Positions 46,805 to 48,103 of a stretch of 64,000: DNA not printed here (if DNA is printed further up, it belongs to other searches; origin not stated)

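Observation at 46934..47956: ABC-transporter ATPase fused to a cytoplasmic Ser/His S26 signal-peptidase-like domain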

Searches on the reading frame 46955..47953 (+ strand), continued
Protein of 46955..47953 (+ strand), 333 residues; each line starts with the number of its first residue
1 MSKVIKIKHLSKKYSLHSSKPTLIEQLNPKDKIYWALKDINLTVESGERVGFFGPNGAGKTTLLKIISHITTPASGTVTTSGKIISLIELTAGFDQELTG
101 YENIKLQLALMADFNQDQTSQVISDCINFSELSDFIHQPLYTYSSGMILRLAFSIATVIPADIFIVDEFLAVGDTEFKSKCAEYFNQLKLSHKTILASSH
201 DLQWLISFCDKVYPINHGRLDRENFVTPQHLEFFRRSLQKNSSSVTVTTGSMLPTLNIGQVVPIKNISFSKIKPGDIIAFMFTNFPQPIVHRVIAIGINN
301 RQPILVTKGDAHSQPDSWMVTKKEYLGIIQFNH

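Call 71: search_protein_families(library=padloc, proteins=[window:46955-47953:+], max_evalue=0.001)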
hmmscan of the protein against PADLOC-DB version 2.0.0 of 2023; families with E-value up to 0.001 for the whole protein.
window:46955-47953:+ (333 aa): 4 families
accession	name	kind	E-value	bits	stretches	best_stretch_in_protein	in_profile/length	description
PDLC04135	mad3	-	9.7e-18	62.8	2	132-217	253-339/374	mads_3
PDLC04140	mad8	-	3.3e-06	24.8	1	37-68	17-48/314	mads_8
PDLC02980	AriA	-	3e-05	22.1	1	52-76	4-31/304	-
PDLC02335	AbiLi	-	9.1e-05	19.7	0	50-70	79-99/326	AbiLi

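Call 81: find_encoding_contigs(protein=P0098, flank=6000, max_places=1)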
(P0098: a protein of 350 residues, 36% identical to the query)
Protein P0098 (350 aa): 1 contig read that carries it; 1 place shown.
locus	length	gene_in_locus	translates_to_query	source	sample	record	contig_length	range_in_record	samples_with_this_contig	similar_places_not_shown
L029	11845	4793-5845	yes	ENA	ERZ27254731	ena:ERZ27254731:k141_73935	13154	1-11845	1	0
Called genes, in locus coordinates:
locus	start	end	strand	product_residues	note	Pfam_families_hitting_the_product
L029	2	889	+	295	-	?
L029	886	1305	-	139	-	-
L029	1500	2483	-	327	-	-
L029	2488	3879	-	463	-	-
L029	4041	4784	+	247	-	PF01061:ABC2_membrane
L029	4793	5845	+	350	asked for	PF00005:ABC_tran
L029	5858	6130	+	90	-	PF05402:PqqD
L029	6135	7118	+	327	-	PF06508:QueC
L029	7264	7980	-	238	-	PF13578:Methyltransf_24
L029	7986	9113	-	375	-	-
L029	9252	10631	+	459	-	PF04932:Wzy_C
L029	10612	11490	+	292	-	-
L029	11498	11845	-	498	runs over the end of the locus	-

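Call 82: find_encoding_contigs(protein=P0010, flank=3000, max_places=1)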
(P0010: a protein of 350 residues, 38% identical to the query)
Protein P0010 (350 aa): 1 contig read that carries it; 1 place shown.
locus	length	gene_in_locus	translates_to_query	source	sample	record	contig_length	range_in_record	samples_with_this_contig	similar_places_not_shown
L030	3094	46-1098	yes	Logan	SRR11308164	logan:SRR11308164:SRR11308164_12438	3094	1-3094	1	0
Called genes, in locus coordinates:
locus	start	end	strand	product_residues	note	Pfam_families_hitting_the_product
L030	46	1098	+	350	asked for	PF00005:ABC_tran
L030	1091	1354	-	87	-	PF05402:PqqD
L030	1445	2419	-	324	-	PF06508:QueC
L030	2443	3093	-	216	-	?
